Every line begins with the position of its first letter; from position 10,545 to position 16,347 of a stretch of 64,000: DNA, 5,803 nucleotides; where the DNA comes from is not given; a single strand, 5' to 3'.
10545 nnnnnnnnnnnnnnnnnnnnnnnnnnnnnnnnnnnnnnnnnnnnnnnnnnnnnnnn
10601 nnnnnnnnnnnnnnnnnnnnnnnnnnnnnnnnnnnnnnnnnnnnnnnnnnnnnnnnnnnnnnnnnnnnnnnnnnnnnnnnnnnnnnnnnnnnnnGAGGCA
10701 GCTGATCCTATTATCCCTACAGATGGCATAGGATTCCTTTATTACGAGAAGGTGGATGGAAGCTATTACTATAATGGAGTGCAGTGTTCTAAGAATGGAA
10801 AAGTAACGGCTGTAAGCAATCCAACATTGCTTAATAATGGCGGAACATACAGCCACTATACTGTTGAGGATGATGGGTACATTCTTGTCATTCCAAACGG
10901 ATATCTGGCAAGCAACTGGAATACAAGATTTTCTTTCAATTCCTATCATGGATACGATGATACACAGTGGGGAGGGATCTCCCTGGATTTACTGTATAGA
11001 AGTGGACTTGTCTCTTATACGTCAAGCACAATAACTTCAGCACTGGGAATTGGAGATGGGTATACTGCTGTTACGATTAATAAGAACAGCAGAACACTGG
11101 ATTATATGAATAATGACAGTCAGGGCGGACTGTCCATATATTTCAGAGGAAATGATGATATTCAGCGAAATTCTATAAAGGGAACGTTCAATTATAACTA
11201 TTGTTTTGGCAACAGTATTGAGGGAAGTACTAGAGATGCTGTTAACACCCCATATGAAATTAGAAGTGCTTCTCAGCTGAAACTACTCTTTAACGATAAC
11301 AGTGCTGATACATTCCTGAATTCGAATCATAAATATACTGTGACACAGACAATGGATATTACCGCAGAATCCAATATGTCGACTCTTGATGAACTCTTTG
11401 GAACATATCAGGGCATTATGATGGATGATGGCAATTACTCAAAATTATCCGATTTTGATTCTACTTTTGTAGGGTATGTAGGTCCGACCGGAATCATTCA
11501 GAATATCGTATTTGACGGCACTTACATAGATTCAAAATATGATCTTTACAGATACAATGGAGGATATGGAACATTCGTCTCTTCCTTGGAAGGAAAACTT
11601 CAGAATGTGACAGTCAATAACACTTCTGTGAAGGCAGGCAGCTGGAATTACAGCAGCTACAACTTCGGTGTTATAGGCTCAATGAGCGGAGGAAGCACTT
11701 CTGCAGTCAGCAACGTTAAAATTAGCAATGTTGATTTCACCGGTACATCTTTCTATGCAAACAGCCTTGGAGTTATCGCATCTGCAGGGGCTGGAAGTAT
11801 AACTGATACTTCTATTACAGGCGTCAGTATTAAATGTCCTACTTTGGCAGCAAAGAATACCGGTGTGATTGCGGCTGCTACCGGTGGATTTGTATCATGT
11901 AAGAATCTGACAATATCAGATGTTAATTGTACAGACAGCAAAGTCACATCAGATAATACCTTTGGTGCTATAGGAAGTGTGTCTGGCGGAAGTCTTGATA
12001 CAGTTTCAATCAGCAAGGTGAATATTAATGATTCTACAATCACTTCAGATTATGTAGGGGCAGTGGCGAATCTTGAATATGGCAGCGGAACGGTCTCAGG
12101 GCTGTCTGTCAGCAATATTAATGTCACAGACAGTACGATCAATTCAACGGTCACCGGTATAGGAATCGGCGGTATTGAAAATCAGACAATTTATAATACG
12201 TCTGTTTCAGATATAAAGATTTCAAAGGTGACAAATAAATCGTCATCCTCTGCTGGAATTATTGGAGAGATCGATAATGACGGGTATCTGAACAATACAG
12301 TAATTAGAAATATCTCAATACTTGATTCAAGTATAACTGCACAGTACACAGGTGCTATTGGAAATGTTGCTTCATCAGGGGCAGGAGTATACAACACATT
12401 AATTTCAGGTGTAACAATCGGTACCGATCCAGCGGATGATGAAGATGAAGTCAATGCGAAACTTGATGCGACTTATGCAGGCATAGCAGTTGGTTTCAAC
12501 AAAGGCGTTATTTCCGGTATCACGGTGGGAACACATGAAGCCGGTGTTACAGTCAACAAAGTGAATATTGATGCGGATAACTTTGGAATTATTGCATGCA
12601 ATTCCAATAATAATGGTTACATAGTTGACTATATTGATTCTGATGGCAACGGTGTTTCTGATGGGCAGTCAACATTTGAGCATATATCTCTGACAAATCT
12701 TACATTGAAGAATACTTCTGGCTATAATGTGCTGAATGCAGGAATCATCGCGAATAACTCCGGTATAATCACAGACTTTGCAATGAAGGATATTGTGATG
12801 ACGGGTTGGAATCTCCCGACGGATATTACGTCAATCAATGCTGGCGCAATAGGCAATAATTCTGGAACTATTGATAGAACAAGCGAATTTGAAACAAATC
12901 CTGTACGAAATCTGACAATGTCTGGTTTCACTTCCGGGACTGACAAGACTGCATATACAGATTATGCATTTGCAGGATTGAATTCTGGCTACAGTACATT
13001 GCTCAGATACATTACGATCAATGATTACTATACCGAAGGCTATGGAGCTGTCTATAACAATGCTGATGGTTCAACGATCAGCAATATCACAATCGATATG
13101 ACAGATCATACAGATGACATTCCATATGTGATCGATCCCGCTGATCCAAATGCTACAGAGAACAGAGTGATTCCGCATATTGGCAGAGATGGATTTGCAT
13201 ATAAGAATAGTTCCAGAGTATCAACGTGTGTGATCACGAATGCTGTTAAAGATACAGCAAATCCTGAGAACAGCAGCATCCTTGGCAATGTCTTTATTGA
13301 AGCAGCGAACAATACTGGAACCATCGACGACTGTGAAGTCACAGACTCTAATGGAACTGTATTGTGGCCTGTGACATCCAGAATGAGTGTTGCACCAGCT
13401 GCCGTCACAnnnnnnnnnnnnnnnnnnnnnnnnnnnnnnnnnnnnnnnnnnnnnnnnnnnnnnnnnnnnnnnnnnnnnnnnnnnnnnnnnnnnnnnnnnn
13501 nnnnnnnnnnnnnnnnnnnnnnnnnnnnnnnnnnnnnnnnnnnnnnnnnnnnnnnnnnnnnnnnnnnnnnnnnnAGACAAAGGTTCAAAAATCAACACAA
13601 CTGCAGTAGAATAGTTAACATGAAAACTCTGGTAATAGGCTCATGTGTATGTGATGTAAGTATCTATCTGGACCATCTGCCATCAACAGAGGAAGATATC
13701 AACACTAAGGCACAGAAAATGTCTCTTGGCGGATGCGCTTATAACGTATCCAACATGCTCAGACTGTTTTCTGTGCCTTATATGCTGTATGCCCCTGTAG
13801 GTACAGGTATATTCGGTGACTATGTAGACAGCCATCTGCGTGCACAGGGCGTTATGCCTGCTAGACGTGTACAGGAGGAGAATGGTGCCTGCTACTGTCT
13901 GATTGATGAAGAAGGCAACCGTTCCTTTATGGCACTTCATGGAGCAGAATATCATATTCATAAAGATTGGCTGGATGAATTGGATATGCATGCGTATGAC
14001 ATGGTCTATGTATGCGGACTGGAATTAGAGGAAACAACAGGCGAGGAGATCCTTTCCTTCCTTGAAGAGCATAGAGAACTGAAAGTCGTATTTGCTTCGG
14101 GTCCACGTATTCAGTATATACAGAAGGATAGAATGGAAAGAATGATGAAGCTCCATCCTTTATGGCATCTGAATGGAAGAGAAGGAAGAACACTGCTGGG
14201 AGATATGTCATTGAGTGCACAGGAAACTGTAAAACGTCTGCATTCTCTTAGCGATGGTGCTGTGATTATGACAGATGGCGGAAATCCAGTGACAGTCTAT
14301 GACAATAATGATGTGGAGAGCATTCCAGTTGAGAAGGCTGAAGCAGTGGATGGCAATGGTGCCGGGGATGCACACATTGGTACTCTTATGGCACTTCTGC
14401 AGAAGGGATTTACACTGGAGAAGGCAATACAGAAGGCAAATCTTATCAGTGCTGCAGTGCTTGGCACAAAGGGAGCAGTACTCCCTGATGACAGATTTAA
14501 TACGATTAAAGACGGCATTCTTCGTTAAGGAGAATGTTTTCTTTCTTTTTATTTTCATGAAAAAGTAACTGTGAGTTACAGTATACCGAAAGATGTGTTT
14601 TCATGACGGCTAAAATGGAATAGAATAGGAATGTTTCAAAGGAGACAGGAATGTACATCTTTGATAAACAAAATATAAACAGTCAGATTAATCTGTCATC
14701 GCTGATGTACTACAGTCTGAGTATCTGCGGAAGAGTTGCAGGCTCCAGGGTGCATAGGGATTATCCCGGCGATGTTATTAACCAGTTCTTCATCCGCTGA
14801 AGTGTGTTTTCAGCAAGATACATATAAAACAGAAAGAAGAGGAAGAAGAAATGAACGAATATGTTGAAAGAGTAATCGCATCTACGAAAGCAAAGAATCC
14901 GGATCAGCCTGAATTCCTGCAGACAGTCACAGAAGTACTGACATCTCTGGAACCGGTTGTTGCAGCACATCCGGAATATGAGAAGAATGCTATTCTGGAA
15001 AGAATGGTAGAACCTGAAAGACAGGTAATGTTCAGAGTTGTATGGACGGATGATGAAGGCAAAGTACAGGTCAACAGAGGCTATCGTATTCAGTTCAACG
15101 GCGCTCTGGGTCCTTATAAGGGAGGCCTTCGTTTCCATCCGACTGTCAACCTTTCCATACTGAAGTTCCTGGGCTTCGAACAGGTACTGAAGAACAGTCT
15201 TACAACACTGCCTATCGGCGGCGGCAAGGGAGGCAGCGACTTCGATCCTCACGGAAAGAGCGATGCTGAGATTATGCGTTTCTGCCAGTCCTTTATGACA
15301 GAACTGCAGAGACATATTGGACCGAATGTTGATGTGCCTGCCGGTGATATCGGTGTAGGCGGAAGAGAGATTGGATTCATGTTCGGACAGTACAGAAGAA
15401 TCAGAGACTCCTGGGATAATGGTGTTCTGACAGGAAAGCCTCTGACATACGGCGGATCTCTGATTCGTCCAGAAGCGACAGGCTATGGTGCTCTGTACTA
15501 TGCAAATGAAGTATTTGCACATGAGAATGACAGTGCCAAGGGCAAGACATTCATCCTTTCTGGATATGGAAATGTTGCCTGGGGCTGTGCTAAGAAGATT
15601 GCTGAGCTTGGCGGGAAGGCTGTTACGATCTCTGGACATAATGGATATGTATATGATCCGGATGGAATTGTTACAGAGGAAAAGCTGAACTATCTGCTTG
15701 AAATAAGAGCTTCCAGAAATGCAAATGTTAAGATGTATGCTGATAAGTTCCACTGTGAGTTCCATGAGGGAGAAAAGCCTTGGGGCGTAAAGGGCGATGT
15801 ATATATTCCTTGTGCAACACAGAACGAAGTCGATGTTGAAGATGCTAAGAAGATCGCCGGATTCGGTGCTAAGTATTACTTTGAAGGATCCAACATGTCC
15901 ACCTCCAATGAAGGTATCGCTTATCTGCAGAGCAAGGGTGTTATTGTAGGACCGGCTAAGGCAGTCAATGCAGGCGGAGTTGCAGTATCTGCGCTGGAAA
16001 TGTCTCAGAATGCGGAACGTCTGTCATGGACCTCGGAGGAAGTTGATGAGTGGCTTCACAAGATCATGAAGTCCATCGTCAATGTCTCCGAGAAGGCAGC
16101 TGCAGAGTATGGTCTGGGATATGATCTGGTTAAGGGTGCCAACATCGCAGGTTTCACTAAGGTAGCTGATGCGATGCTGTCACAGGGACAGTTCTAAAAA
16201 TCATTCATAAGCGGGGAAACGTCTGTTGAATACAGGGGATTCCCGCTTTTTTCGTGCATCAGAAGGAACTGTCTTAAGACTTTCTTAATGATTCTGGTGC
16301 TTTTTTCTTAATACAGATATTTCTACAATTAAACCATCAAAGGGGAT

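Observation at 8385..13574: ~1,730-aa giant pilin: class III signal fused to two beta-helix modules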

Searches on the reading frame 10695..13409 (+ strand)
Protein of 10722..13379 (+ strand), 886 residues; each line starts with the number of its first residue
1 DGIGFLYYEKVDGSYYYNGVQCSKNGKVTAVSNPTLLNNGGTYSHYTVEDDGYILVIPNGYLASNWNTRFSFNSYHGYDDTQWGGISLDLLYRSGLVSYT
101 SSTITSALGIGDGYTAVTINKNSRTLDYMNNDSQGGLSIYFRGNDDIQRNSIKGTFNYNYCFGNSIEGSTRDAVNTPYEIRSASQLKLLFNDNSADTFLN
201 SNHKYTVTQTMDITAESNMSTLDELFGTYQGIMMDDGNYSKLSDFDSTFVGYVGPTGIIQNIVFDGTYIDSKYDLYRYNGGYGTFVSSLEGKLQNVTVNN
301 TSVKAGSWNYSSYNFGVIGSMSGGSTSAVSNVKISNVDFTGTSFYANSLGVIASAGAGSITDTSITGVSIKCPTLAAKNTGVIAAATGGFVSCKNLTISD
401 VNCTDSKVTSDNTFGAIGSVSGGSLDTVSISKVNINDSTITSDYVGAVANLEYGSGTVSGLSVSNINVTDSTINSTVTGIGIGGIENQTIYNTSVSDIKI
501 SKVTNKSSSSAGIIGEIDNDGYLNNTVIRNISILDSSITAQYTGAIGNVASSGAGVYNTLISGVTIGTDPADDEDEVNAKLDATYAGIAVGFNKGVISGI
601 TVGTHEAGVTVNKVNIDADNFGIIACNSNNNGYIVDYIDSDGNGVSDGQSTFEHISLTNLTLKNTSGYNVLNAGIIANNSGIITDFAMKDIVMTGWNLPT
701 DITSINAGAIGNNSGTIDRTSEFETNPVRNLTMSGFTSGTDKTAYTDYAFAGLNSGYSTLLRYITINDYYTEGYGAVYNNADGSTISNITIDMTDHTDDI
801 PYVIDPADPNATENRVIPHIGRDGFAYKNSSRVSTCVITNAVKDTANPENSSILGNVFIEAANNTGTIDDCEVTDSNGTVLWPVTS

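Call 22: find_homologous_proteins(query=window:10722-13379:+, max_evalue=0.001)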
Query window:10722-13379:+ (886 aa): 1 proteins with E <= 0.001 among 8000 candidates.
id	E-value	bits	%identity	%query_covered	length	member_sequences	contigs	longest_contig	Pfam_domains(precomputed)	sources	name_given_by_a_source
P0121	1.3e-287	975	100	53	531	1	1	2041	-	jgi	jgi:hypothetical protein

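Call 34: search_protein_representatives(protein=window:10722-13379:+)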
Query: 886 residues. Proteins with E-value up to 0.001 (for the whole library): 5; up to 1e-10: 2; up to 1e-30: 1. The best 5 are listed.
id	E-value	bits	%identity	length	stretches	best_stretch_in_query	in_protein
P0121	4.3e-288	974.7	100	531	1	420-886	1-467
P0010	1.2e-11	60.2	29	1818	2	23-439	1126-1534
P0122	2.2e-07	46.1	29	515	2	154-479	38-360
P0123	1.1e-06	43.7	30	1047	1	2-484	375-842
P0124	3.6e-04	35.4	28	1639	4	329-529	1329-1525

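Call 54: predict_structure(alignment_id=A2)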
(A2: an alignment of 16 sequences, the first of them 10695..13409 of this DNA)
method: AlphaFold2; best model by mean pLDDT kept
length: 905 residues; sequences in the alignment: 16
mean_pLDDT: 79.0   pTM: 0.83
mean pLDDT of the five models: 79.0, 78.6, 78.0, 75.8, 75.1
residues with pLDDT >= 90: 330; 70-90: 357; 50-70: 100; < 50: 118
segments of 3 or more residues with pLDDT < 50: 1-3, 47-50, 74-76, 82-93, 133-144, 154-160, 180-183, 202-206, 648-656, 731-733, 805-830, 854-866, 868-872, 895-905
pLDDT, mean of each block of 10 residues (from residue 1): 57 86 85 77 56 81 82 53 38 58 82 86 84 47 52 44 68 71 66 84 48 77 84 89 90 88 93 85 72 91 96 77 89 87 93 89 89 96 89 76 96 94 91 91 97 94 80 98 96 91 96 93 93 94 95 93 90 91 81 93 87 90 93 80 59 52 94 78 92 87 91 91 84 68 88 87 88 84 82 88 50 41 40 75 82 49 43 70 74 47 29
secondary structure, 60 per line:
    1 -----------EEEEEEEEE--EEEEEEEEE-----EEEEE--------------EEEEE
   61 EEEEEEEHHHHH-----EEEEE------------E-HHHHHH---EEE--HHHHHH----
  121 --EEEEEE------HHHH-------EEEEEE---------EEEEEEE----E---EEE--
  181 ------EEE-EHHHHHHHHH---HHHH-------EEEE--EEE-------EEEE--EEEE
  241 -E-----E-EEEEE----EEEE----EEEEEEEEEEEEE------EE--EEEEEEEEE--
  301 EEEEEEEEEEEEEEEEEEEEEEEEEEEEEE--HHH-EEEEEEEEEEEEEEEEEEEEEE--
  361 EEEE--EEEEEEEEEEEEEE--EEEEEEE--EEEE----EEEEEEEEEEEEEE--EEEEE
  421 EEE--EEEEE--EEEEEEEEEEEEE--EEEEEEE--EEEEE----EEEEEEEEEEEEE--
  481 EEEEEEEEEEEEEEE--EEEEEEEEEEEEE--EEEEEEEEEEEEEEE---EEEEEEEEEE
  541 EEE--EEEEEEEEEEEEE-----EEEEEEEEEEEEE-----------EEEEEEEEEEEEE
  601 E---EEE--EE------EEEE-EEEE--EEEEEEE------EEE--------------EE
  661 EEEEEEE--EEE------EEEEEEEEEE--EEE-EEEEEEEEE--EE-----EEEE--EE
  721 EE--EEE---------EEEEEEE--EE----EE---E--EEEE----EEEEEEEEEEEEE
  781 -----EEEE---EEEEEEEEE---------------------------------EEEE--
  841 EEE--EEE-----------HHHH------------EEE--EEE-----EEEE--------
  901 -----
elements in order (helices of 4 or more, strands of 3 or more residues): E12-20 E23-31 E37-41 E56-67 H68-72 E78-82 H97-102 E106-108 H111-116 E123-128 H135-138 E146-151 E161-167 E176-178 E187-189 H192-200 H204-207 E215-218 E221-223 E231-234 E237-240 E250-254 E259-262 E267-279 E290-298 E301-330 E337-358 E361-364 E367-380 E383-389 E392-395 E400-413 E416-423 E426-430 E433-445 E448-454 E457-461 E466-478 E481-495 E498-510 E513-527 E531-543 E546-558 E564-576 E588-601 E605-607 E618-621 E623-626 E629-635 E642-644 E659-667 E670-672 E679-688 E691-693 E695-703 E713-716 E719-722 E725-727 E737-743 E760-763 E768-780 E786-789 E793-801 E835-838 E841-843 E846-848 H860-863 E876-878 E881-883 E889-892

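Call 56: fold_search(model_id=the predicted structure, library=pdb)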
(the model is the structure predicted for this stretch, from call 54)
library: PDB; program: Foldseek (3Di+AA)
matches with E <= 10: 441; with E <= 0.001: 0
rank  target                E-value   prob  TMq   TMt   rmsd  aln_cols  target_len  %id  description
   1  4mr0_A                1.7e-03  0.75  0.14  0.21  16.0       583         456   10  Crystal structure of PfbA, a surface adhesin of Streptococcus pneumoniae (released 2014-02-05)
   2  5w6f_A                2.1e-03  0.57  0.12  0.14  15.6       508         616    8  Crystal structure of Bacteriophage CBA120 tailspike protein 3 (TSP3, orf212) (released 2018-10-24)
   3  2uve_B                4.0e-03  0.41  0.13  0.18  22.0       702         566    9  Structure of Yersinia enterocolitica Family 28 Exopolygalacturonase (released 2007-05-08)
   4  9k4a_A                4.2e-03  0.87  0.15  0.19  13.5       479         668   11  Cryo-EM structure of depolymerase S2-4 from Klebsiella phage K64-1 (released 2026-03-25)
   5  7o7a_A                4.2e-03  0.85  0.16  0.28  14.1       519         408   12  Structure of the PL6 family alginate lyase Pedsa0632 from Pseudopedobacter saltans (released 2021-07-28)
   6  5zl5_D                4.2e-03  0.72  0.15  0.24  16.7       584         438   10  Crystal structure of DFA-IIIase mutant C387A from Arthrobacter chlorophenolicus A6 (released 2018-12-19)
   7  7koh_C                4.8e-03  0.12  0.07  0.10  21.8       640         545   10  Crystal structure of antigen 43 from Escherichia coli EDL933 (released 2022-03-09)
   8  6a40_A                5.1e-03  0.85  0.17  0.25  15.7       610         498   10  complex structure of Alginate lyase AlyF-OU02 with G4 (released 2019-05-01)
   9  9beu_A                5.1e-03  0.41  0.12  0.15  16.6       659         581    8  Structure of GH110B in complex with a lambda-carrageenan oligosaccharide (released 2025-08-27)
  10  4kh3                  5.8e-03  0.25  0.11  0.16  18.5       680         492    8  Structure of a bacterial self-associating protein (released 2014-01-15)
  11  5z9t_A                6.0e-03  0.80  0.16  0.24  16.6       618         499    9  a new PL6 alginate lyase complex with trisaccharide (released 2019-03-27)
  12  6nw9_B                6.3e-03  0.44  0.12  0.14  15.4       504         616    9  CRYSTAL STRUCTURE OF A TAILSPIKE PROTEIN 3 (TSP3, ORF212) FROM ESCHERICHIA COLI O157:H7 BACTERIOPHAGE CBA120 (released 2019-06-05)
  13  7jwf_B                6.6e-03  0.35  0.14  0.18  15.3       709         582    7  Crystal structure of PdGH110B D344N in complex with alpha-(1,3)-galactobiose (released 2020-11-04)
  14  4nk8                  7.2e-03  0.41  0.12  0.19  17.5       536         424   10  Crystal Structure of the periplasmic alginate epimerase AlgG D317A mutant (released 2014-01-15)
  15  7koh_B                7.2e-03  0.23  0.11  0.15  19.9       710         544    9  Crystal structure of antigen 43 from Escherichia coli EDL933 (released 2022-03-09)
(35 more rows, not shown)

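Call 67: search_protein_families(library=pfam, alignment_id=A2, max_evalue=0.01)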
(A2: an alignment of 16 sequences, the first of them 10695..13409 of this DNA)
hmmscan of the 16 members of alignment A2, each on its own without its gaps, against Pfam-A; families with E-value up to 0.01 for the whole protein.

A. member 1, window:10695-13409:+ (905 aa): 0 families

B. families by the number of members that match (of 16 scanned): 3 families
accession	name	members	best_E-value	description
PF07963.17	N_methyl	15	1.8e-07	Prokaryotic N-terminal methylation motif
PF07581.17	Glug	3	0.00047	The GLUG motif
PF13599.13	Pentapeptide_4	1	0.0053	Pentapeptide repeat region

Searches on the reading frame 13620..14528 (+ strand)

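Call 6: search_protein_families(library=pfam, proteins=[window:13620-14528:+], max_evalue=0.01)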
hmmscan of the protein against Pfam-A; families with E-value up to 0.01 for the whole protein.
window:13620-14528:+ (302 aa): 2 families
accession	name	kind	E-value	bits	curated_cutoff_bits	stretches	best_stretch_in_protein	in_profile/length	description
PF00294.29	PfkB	-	1.5e-32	113.6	25.8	1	4-288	5-297/302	pfkB family carbohydrate kinase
PF08543.17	Phos_pyr_kin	-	0.003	17.4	27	1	185-274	126-225/246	Phosphomethylpyrimidine kinase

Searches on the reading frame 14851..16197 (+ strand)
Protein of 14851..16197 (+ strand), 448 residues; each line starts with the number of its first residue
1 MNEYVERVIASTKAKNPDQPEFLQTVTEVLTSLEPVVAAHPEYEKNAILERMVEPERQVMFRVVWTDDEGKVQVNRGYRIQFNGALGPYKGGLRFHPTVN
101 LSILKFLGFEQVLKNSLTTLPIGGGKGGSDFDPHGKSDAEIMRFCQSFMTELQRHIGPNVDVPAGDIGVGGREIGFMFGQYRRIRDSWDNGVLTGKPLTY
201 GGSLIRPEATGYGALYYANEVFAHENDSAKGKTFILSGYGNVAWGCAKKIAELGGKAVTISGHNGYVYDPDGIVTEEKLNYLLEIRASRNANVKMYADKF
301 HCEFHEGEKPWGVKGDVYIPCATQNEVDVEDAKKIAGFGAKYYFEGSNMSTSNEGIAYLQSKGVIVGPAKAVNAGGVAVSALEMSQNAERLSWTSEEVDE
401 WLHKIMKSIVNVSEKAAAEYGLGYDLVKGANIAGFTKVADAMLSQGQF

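Call 10: search_protein_families(library=ncbifam, proteins=[window:14851-16197:+], max_evalue=0.1)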
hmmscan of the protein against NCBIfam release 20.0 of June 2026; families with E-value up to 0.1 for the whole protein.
window:14851-16197:+ (448 aa): 5 families
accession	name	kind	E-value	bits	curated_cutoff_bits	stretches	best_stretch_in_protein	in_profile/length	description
NF006929.0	PRK09414.1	equivalog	7.7e-203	674.4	536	1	2-447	4-444/445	NADP-specific glutamate dehydrogenase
NF010633.0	PRK14030.1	subfamily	2.1e-194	646.7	743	1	5-446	3-443/445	glutamate dehydrogenase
NF010634.0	PRK14031.1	equivalog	2.4e-169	563.5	822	1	7-446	5-442/444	NADP-specific glutamate dehydrogenase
NF040817.1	GdhA_Arch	equivalog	2e-63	215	750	1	46-446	25-415/419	glutamate dehydrogenase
NF041398.1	GluDhGdhB_Halo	equivalog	6.1e-61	206.5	620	1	46-446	22-407/410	glutamate dehydrogenase GdhB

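Call 59: list_cluster_members(proteins=[window:14851-16194:+, window:811-1890:+, window:24933-27728:+, window:31492-33780:+, window:8385-13571:+, window:3252-3623:+])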
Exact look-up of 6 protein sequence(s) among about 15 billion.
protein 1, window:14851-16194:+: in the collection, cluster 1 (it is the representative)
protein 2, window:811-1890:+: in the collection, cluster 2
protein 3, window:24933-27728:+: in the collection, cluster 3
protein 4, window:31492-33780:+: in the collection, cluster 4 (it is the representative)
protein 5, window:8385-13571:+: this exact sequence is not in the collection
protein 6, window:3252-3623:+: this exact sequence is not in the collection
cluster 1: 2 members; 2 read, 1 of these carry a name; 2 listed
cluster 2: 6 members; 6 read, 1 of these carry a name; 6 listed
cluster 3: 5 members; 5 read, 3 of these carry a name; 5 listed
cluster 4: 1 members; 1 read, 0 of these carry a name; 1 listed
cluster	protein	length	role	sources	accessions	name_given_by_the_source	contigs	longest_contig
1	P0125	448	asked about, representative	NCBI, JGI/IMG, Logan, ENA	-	-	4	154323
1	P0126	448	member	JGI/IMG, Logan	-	glutamate dehydrogenase (NADP+)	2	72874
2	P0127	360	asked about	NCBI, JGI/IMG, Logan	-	-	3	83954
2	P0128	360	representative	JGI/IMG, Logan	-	twitching motility protein PilT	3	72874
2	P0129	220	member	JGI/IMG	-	-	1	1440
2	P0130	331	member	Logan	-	-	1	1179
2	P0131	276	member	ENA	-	-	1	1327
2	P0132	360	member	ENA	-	-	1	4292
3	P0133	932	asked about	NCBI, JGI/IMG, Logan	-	-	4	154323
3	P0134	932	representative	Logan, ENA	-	-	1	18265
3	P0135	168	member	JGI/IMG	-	exonuclease SbcC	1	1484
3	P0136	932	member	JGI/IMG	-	exonuclease SbcC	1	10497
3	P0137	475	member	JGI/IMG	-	exonuclease SbcC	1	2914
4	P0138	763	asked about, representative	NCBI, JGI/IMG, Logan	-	-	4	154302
